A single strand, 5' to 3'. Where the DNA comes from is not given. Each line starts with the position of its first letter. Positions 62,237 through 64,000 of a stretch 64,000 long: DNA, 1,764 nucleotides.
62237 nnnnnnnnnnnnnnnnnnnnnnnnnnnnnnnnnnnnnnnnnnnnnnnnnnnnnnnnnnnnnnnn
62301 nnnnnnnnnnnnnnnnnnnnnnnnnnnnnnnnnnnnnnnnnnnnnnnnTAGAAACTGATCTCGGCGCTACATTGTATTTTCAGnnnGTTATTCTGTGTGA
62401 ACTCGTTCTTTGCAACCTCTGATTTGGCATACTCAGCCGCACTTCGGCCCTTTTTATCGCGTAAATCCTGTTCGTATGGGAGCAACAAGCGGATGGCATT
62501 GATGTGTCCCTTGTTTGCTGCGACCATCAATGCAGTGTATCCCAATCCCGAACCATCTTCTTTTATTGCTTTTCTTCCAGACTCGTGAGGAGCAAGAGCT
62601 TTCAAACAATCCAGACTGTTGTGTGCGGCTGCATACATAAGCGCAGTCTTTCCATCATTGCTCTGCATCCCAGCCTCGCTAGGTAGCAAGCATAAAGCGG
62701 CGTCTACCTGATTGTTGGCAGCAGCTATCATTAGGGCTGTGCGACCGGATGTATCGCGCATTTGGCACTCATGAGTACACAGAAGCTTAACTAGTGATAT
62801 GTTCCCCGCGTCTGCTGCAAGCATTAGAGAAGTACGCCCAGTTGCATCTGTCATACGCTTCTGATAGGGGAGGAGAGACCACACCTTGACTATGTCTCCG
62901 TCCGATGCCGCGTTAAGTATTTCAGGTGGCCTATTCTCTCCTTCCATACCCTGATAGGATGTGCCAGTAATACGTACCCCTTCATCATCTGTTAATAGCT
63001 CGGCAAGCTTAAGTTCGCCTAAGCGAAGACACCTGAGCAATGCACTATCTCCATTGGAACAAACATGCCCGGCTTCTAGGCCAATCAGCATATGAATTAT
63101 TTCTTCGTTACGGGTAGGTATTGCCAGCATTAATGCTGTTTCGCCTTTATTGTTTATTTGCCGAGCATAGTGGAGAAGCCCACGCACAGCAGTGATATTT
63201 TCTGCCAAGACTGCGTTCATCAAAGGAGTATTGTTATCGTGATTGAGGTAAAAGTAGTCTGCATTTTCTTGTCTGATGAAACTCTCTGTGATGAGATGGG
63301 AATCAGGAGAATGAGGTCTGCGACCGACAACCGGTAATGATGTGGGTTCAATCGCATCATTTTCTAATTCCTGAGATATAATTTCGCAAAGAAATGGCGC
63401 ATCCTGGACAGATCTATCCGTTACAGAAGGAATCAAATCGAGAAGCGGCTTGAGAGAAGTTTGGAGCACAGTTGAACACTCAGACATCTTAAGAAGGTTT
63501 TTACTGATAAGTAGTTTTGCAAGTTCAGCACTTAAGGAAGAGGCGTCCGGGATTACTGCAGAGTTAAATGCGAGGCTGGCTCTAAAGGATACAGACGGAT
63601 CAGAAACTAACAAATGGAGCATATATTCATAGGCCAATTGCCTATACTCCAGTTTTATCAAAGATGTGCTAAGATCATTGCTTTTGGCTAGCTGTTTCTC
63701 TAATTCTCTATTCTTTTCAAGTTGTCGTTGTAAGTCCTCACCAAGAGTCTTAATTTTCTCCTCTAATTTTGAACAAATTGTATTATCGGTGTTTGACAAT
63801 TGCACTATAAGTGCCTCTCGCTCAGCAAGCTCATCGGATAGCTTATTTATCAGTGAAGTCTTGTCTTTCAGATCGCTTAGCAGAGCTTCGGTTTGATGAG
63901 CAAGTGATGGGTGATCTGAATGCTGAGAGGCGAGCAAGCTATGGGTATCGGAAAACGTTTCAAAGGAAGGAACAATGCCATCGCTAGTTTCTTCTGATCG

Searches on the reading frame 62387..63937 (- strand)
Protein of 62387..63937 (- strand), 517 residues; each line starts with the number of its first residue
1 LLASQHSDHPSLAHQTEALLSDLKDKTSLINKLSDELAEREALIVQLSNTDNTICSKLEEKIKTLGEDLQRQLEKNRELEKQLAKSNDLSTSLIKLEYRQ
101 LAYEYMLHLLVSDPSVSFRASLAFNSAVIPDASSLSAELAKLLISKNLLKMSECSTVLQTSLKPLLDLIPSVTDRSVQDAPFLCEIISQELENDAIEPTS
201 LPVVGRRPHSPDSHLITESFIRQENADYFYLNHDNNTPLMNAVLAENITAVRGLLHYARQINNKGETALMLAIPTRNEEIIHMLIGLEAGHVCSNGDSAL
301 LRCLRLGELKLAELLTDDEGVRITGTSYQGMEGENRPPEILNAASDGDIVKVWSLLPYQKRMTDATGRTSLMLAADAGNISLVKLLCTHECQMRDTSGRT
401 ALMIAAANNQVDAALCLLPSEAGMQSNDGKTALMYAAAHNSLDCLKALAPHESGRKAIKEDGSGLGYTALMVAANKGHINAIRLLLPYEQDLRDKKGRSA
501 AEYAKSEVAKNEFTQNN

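Call 82: search_protein_families(library=pfam, proteins=[window:62387-63937:-], max_evalue=0.001)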
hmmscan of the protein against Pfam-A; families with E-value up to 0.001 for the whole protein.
window:62387-63937:- (517 aa): 5 families
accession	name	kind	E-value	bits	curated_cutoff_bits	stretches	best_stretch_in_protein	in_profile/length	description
PF12796.13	Ank_2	-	2.3e-61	204.8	27.3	6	402-494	1-88/90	Ankyrin repeats (3 copies)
PF00023.36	Ank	-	1.1e-21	76.1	21.1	0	466-486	2-22/33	Ankyrin repeat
PF13857.12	Ank_5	-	9.4e-20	70.9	27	2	463-504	13-56/56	Ankyrin repeats (many copies)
PF13606.12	Ank_3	-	1.1e-18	65.5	22.3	0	466-492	2-28/30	Ankyrin repeat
PF13637.12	Ank_4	-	1e-17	64.2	22.7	0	373-418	3-50/50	Ankyrin repeats (many copies)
